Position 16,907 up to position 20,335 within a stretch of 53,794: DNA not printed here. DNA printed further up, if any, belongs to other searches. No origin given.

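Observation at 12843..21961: Divergent CRTAC1 / pentahaem-TPR / CRTAC1 locus linked to a NarL-type two-component system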

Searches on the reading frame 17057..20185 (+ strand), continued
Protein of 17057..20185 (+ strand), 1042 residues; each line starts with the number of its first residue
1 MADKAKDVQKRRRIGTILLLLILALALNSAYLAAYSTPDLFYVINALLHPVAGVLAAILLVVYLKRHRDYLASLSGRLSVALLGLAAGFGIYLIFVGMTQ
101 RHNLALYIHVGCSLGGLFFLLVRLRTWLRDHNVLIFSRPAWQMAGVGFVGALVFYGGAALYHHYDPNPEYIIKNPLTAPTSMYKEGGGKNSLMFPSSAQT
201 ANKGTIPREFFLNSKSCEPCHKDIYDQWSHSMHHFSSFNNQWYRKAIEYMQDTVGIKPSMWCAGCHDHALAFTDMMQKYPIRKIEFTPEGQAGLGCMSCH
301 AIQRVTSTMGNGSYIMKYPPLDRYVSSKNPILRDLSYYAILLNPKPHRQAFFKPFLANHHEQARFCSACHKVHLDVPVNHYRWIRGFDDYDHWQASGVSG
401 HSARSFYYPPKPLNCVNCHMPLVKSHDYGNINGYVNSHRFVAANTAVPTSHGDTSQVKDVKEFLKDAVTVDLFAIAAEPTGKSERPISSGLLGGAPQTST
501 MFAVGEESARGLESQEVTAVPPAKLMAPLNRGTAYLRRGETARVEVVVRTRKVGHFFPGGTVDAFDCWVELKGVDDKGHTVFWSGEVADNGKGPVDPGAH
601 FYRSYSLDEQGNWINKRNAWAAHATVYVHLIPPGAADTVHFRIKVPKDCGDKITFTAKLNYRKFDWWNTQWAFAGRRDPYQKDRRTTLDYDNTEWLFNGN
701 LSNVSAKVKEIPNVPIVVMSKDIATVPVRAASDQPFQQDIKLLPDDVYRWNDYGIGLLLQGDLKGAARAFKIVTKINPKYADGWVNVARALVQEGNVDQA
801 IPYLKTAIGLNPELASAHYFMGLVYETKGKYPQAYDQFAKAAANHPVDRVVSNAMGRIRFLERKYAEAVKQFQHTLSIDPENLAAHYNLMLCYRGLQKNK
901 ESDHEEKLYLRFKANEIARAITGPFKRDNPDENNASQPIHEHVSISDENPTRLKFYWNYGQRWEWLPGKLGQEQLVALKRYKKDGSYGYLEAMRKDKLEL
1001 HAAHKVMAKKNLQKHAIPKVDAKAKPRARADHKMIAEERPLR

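Call 42: find_homologous_proteins(query=L080:10001-12166:+, max_evalue=1e-10)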
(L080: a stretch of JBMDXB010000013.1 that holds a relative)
Query L080:10001-12166:+ (722 aa): 8000 proteins with E <= 1e-10 among 8000 candidates; the best 120 are listed.
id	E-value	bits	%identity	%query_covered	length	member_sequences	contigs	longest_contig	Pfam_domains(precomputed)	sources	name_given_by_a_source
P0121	0.0e+0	1682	100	100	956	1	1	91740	PF25063.1,PF13431.13,PF23914.2,PF13414.13,PF13176.13,PF13428.13,PF14522.12,PF13374.13,PF14559.13,PF24575.2,PF13435.12,PF00515.35,PF13424.13,PF13432.13,PF13181.13,PF07719.24,PF13174.13,PF22113.2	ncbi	-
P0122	0.0e+0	1407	83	100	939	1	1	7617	PF25063.1,PF13431.13,PF23914.2,PF13414.13,PF13428.13,PF13374.13,PF14559.13,PF24575.2,PF13435.12,PF00515.35,PF13424.13,PF13432.13,PF13181.13,PF07719.24,PF13174.13,PF22113.2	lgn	-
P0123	0.0e+0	1308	77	100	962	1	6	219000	PF25063.1,PF13431.13,PF13414.13,PF13176.13,PF13428.13,PF14522.12,PF13374.13,PF14559.13,PF13435.12,PF00515.35,PF13424.13,PF13432.13,PF13181.13,PF07719.24,PF13174.13,PF22113.2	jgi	jgi:tetratricopeptide (TPR) repeat protein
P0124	0.0e+0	1300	76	100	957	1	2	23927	PF25063.1,PF13431.13,PF23914.2,PF13414.13,PF13176.13,PF13428.13,PF14522.12,PF13374.13,PF14559.13,PF13435.12,PF00515.35,PF13424.13,PF13432.13,PF13181.13,PF07719.24,PF22113.2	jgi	jgi:tetratricopeptide (TPR) repeat protein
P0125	0.0e+0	1297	76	100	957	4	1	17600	PF25063.1,PF13431.13,PF13414.13,PF13176.13,PF13428.13,PF14522.12,PF13374.13,PF14559.13,PF13435.12,PF00515.35,PF13424.13,PF13432.13,PF13181.13,PF07719.24,PF13174.13,PF22113.2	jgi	jgi:tetratricopeptide (TPR) repeat protein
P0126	0.0e+0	1294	77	100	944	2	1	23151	PF25063.1,PF13431.13,PF13414.13,PF13176.13,PF13428.13,PF14522.12,PF13374.13,PF14559.13,PF13435.12,PF00515.35,PF13424.13,PF13432.13,PF13181.13,PF07719.24,PF13174.13,PF22113.2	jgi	-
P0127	0.0e+0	1286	76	100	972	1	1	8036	PF25063.1,PF13431.13,PF13414.13,PF13428.13,PF13374.13,PF14559.13,PF13435.12,PF13371.13,PF00515.35,PF13424.13,PF13432.13,PF13181.13,PF07719.24,PF22113.2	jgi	jgi:tetratricopeptide (TPR) repeat protein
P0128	0.0e+0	1280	75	100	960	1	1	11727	PF13431.13,PF13414.13,PF13176.13,PF13428.13,PF14522.12,PF13374.13,PF14559.13,PF13435.12,PF00515.35,PF13424.13,PF13432.13,PF13181.13,PF07719.24,PF13174.13,PF22113.2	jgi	jgi:tetratricopeptide (TPR) repeat protein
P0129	0.0e+0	1278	76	100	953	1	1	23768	PF25063.1,PF13431.13,PF13414.13,PF21545.4,PF13428.13,PF13374.13,PF14559.13,PF13435.12,PF00515.35,PF13424.13,PF13432.13,PF13181.13,PF07719.24,PF13174.13,PF22113.2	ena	-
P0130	0.0e+0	1272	76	100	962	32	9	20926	PF25063.1,PF13431.13,PF13414.13,PF21545.4,PF13176.13,PF13428.13,PF13374.13,PF14559.13,PF13435.12,PF00515.35,PF13424.13,PF13432.13,PF13181.13,PF07719.24,PF13174.13,PF22113.2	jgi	jgi:tetratricopeptide (TPR) repeat protein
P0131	0.0e+0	1271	76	100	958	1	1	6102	PF13431.13,PF13414.13,PF13428.13,PF13374.13,PF14559.13,PF13435.12,PF13371.13,PF00515.35,PF12895.14,PF13424.13,PF13432.13,PF13181.13,PF07719.24,PF13174.13,PF22113.2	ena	-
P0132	0.0e+0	1263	74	100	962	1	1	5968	PF25063.1,PF13431.13,PF13414.13,PF13176.13,PF13428.13,PF13374.13,PF14559.13,PF13435.12,PF00515.35,PF12895.14,PF13424.13,PF13432.13,PF13181.13,PF07719.24,PF13174.13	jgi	jgi:tetratricopeptide (TPR) repeat protein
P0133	0.0e+0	1255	75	99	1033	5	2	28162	PF13431.13,PF13414.13,PF13428.13,PF14522.12,PF13374.13,PF14559.13,PF13435.12,PF00515.35,PF13424.13,PF13432.13,PF13181.13,PF07719.24,PF22113.2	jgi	jgi:tetratricopeptide (TPR) repeat protein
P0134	0.0e+0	1255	75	99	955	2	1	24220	PF13431.13,PF13414.13,PF13176.13,PF13428.13,PF13374.13,PF14559.13,PF13435.12,PF00515.35,PF13424.13,PF13432.13,PF13181.13,PF07719.24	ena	-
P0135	0.0e+0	1251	74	100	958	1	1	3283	PF13431.13,PF23914.2,PF13414.13,PF13428.13,PF13374.13,PF14559.13,PF13435.12,PF00515.35,PF13424.13,PF13432.13,PF13181.13,PF07719.24,PF22113.2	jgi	jgi:tetratricopeptide (TPR) repeat protein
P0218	0.0e+0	1132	67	100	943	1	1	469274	PF25063.1,PF13431.13,PF23914.2,PF13414.13,PF13176.13,PF13428.13,PF13374.13,PF07721.21,PF14559.13,PF24575.2,PF13435.12,PF00515.35,PF13424.13,PF13432.13,PF13181.13,PF07719.24,PF22113.2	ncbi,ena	-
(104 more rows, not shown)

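Call 54: search_protein_families(library=pfam, proteins=[L071:5577-6614:+, L071:6620-7129:+, L071:7151-7873:+, L071:1130-2392:-, L057:14671-18138:+, L017:19114-22767:+], max_evalue=0.0001)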
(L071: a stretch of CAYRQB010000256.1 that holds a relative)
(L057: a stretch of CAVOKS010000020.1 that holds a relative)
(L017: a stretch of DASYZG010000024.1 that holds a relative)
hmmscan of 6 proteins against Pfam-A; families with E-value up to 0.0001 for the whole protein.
L071:5577-6614:+ (345 aa): 0 families

L071:6620-7129:+ (169 aa): 1 family
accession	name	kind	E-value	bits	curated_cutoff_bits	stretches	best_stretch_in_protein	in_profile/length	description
PF11376.13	DUF3179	-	3.4e-12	46.8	27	1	114-169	8-64/292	Protein of unknown function (DUF3179)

L071:7151-7873:+ (240 aa): 1 family
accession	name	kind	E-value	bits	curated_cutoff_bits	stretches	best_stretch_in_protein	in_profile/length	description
PF11376.13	DUF3179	-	4e-43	148.4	27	1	2-232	74-292/292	Protein of unknown function (DUF3179)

L071:1130-2392:- (420 aa): 7 families
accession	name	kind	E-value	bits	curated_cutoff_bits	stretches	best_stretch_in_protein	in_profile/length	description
PF16363.11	GDP_Man_Dehyd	-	9.9e-93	311.6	27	1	64-390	1-331/332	GDP-mannose 4,6 dehydratase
PF01370.27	Epimerase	-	3e-71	240.1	20.9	1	63-310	1-240/240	NAD dependent epimerase/dehydratase family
PF02719.21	Polysacc_synt_2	-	1.6e-12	47.7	20.2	1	63-174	1-118/293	Polysaccharide biosynthesis protein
PF04321.23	RmlD_sub_bind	-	2.7e-11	43.5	27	1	62-235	2-142/287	RmlD substrate binding domain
PF07993.18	NAD_binding_4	-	2.5e-09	37.1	20.1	1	65-247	1-206/258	Male sterility protein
PF01073.25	3Beta_HSD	-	2.9e-09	36.8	22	1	64-297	1-228/280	3-beta hydroxysteroid dehydrogenase/isomerase family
PF00106.31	adh_short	-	7.1e-05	22.8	26.6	0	61-133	1-72/195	short chain dehydrogenase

L057:14671-18138:+ (1155 aa): 16 families
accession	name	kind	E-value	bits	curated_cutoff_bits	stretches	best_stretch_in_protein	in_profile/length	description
PF13517.12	FG-GAP_3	-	7.9e-46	154.9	26.9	5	274-338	1-61/61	FG-GAP-like repeat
PF00515.34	TPR_1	-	1.8e-22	78.6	27.8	1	140-171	1-32/34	Tetratricopeptide repeat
PF07719.23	TPR_2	-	1.6e-20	71.9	27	1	140-172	1-33/34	Tetratricopeptide repeat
PF13432.12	TPR_16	-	3e-16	60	32.7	3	119-171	13-62/65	Tetratricopeptide repeat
PF13181.12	TPR_8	-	3.8e-16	58.2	25.7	0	140-171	1-32/34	Tetratricopeptide repeat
PF07593.17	UnbV_ASPIC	-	1.1e-14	54.5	23.4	1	650-715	1-66/68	ASPIC and UnbV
PF13414.12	TPR_11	-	2.4e-14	53.2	26.8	0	81-113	3-35/42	TPR repeat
PF13428.12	TPR_14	-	5.3e-13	48.7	23.5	0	141-180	2-41/44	Tetratricopeptide repeat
PF01839.29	FG-GAP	-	7.3e-12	45.3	22.1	0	325-338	7-20/37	FG-GAP repeat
PF14559.12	TPR_19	-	3e-11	43.9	25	1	85-143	4-62/68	Tetratricopeptide repeat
PF13431.12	TPR_17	-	1.2e-10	41.3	24.4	0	128-160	1-33/34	Tetratricopeptide repeat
PF23914.1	TPR_CcmH_CycH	-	1.1e-09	38.8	42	1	136-199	46-112/158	Cytochrome c-type biogenesis protein H TPR domain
PF13371.12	TPR_9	-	2.4e-08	34.3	35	0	45-105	1-62/73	Tetratricopeptide repeat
PF13424.12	TPR_12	-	2.7e-07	31.1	30.1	0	140-199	3-70/77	Tetratricopeptide repeat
PF13174.12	TPR_6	-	2.2e-06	28.4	26.3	0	146-171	6-31/33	Tetratricopeptide repeat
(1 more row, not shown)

L017:19114-22767:+ (1217 aa): 11 families
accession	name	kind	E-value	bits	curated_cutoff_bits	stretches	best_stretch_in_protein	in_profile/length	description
PF13517.12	FG-GAP_3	-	6.9e-38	129.5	26.9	5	321-383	1-61/61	FG-GAP-like repeat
PF00515.34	TPR_1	-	1.2e-15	57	27.8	0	66-87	6-27/34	Tetratricopeptide repeat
PF07719.23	TPR_2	-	1.2e-15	56.7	27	0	65-87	5-27/34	Tetratricopeptide repeat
PF13432.12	TPR_16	-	3e-15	56.7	32.7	2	133-189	1-57/65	Tetratricopeptide repeat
PF01839.29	FG-GAP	-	3.4e-11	43.2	22.1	0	313-338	1-26/37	FG-GAP repeat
PF13414.12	TPR_11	-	8.4e-10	38.6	26.8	0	102-141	1-40/42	TPR repeat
PF14559.12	TPR_19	-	6.6e-09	36.4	25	1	105-166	1-62/68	Tetratricopeptide repeat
PF13424.12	TPR_12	-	6.6e-09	36.3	30.1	0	64-87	48-71/77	Tetratricopeptide repeat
PF13181.12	TPR_8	-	2.4e-07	30.8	25.7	0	66-88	6-28/34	Tetratricopeptide repeat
PF24575.1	TPR_Slam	-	5.9e-07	30.3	35.2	0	70-115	56-101/104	Surface lipoprotein assembly modifier, N-terminal TPR repeats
PF13431.12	TPR_17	-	4e-05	24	24.4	0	159-183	9-33/34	Tetratricopeptide repeat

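Call 84: find_encoding_contigs(protein=P0218, flank=10000, max_places=2)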
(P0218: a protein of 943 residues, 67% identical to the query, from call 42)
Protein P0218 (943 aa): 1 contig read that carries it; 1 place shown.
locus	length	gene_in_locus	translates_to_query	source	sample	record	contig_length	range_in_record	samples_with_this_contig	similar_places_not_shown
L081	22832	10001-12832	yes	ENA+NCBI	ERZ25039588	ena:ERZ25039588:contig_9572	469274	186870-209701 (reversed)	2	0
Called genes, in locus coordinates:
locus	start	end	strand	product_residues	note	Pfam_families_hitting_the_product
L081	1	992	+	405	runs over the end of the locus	-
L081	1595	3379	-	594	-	PF00270:DEAD, PF00271:Helicase_C, PF16124:RecQ_Zn_bind, PF09382:RQC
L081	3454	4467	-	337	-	PF10091:Glycoamylase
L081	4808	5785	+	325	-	PF02585:PIG-L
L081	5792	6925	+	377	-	PF02746:MR_MLE_N (weak), PF13378:MR_MLE_C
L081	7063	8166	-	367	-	PF03069:FmdA_AmdA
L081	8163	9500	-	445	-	PF07969:Amidohydro_3 (weak), PF01979:Amidohydro_1, PF07969:Amidohydro_3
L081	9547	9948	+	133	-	PF13385:Laminin_G_3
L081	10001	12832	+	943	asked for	PF07721:TPR_4 (faint), PF22113:Mtrc-MtrF_II-IV_dom (faint), PF13435:Cytochrome_C554 (weak), PF07719:TPR_2 (faint), PF25063:ARM_TT21_C, PF13424:TPR_12 (weak), PF14559:TPR_19, PF13424:TPR_12 (weak), +10 more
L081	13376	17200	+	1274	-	PF13517:FG-GAP_3 (weak), PF13517:FG-GAP_3, PF13432:TPR_16, PF12895:ANAPC3 (weak), PF14559:TPR_19 (weak), PF13432:TPR_16 (weak), PF13517:FG-GAP_3, PF07593:UnbV_ASPIC, +11 more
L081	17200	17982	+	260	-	-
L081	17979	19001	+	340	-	PF00795:CN_hydrolase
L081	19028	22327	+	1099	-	PF23500:DUF7133, PF00127:Copper-bind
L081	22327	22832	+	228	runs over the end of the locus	PF06283:ThuA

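Call 85: find_encoding_contigs(protein=P0085, flank=10000, max_places=2)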
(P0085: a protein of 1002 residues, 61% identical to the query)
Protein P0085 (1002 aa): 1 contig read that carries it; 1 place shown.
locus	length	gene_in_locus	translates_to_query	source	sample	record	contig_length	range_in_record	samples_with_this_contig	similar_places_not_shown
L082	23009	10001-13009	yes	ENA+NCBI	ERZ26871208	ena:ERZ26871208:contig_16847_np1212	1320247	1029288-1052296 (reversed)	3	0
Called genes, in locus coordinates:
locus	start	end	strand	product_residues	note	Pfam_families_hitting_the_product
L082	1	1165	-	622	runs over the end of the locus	PF13520:AA_permease_2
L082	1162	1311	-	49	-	-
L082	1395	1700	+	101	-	-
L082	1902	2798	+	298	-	PF16881:LIAS_N, PF04055:Radical_SAM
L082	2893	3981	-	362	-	PF13428:TPR_14 (faint)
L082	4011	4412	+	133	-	PF03965:Penicillinase_R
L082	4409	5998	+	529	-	PF05569:Peptidase_M56, PF01435:Peptidase_M48 (faint), PF20094:GWxTD_dom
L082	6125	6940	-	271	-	-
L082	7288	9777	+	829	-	-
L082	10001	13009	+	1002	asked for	PF13432:TPR_16 (faint), PF13181:TPR_8 (faint), PF13435:Cytochrome_C554 (faint), PF00515:TPR_1 (faint), PF07719:TPR_2 (faint), PF13414:TPR_11 (faint), PF23914:TPR_CcmH_CycH (faint), PF14559:TPR_19, +3 more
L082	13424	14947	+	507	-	PF01839:FG-GAP (faint), PF13517:FG-GAP_3, PF07593:UnbV_ASPIC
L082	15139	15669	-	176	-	PF03449:GreA_GreB_N, PF01272:GreA_GreB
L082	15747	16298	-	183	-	-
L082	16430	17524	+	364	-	PF01548:DEDD_Tnp_IS110, PF02371:Transposase_20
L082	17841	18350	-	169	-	PF08241:Methyltransf_11, PF08242:Methyltransf_12 (weak), PF13649:Methyltransf_25, PF13847:Methyltransf_31 (weak)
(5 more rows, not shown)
